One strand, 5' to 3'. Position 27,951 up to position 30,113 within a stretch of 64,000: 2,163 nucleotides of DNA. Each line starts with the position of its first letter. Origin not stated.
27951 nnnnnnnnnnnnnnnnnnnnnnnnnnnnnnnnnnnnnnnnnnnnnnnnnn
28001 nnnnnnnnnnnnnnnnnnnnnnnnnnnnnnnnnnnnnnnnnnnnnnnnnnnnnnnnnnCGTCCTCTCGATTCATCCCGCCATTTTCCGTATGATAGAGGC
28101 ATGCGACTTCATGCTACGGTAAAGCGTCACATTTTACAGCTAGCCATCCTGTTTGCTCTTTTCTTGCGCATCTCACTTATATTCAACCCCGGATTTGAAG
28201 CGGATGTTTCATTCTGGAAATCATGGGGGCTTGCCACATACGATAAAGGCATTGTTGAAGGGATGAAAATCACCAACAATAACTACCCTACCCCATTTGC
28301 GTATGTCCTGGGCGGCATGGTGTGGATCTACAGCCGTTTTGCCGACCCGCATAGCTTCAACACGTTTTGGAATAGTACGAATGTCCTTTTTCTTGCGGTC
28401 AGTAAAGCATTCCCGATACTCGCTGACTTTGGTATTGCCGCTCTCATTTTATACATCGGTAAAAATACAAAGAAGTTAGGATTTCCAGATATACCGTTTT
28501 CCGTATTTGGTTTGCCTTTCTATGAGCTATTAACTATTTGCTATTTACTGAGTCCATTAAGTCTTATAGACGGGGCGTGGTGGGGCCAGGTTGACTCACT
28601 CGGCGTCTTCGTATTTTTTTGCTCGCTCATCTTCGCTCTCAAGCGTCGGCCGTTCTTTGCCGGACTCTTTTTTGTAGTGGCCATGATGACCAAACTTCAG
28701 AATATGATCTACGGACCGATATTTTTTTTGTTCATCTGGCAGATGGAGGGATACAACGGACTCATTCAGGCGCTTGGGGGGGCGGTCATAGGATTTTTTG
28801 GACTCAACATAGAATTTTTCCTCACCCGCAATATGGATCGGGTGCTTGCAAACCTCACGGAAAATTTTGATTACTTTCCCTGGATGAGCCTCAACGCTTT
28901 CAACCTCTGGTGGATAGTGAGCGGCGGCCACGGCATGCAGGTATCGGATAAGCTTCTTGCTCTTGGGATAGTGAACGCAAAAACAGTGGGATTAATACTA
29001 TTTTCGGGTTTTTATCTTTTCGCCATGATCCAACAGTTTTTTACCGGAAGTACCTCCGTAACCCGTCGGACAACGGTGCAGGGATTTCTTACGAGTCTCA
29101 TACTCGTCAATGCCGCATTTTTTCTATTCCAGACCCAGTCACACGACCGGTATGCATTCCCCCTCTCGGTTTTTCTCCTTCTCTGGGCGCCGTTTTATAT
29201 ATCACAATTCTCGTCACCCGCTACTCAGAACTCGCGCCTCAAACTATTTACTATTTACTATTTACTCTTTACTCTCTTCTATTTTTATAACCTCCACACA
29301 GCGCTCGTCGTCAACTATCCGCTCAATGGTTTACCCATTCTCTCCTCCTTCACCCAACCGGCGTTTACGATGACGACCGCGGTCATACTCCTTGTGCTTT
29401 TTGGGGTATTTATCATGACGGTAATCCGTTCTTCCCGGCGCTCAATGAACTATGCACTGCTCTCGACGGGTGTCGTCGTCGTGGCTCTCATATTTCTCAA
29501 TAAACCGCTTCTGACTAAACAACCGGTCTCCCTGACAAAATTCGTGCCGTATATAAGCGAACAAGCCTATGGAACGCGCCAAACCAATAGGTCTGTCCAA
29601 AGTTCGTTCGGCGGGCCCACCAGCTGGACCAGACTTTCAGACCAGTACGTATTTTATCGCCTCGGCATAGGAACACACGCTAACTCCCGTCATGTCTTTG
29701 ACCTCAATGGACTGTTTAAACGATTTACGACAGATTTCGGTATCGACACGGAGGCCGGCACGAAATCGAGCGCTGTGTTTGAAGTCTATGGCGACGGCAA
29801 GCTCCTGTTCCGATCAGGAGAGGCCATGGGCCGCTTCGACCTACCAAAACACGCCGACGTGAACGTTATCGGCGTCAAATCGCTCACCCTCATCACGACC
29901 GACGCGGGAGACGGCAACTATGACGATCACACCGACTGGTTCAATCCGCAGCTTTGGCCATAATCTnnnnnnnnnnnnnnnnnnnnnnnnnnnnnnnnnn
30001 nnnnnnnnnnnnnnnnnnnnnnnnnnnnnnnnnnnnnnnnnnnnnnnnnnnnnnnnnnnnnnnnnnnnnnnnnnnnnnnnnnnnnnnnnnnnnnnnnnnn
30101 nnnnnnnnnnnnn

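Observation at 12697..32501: Exceptional concentration of GT-C-type membrane glycosyltransferases (about nine in 20 kb)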

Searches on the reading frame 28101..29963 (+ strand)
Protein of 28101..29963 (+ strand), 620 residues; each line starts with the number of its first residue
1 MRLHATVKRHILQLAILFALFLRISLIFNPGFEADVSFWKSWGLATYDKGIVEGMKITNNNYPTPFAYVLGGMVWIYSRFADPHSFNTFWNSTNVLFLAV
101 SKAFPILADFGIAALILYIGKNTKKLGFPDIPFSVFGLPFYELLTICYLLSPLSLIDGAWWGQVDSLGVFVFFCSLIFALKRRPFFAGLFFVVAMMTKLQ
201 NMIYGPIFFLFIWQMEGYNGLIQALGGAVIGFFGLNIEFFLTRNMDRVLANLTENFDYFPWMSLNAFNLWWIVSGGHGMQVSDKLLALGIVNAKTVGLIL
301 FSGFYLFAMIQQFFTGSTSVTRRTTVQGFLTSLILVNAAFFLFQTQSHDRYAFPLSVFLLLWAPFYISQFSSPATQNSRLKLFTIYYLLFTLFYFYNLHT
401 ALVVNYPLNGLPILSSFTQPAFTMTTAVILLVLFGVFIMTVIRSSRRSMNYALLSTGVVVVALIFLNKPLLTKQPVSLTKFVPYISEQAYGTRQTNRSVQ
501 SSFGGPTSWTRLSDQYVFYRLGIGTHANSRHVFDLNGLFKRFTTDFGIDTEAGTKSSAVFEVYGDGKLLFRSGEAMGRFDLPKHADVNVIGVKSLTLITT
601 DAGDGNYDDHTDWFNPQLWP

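Call 3: search_protein_families(library=pfam, proteins=[window:28101-29963:+], max_evalue=0.01)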
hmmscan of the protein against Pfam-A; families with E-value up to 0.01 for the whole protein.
window:28101-29963:+ (620 aa): 2 families
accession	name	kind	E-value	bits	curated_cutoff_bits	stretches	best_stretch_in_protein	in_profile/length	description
PF08305.17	NPCBM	-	2.3e-29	102.6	23.9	1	487-618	14-136/137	NPCBM/NEW2 domain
PF09594.16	GT87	-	0.0012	19.1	25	1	102-211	21-122/237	Glycosyltransferase family 87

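Call 6: search_protein_families(library=ncbifam, proteins=[window:28101-29963:+], max_evalue=0.1)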
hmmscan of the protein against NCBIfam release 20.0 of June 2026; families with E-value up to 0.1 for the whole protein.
window:28101-29963:+ (620 aa): 0 families
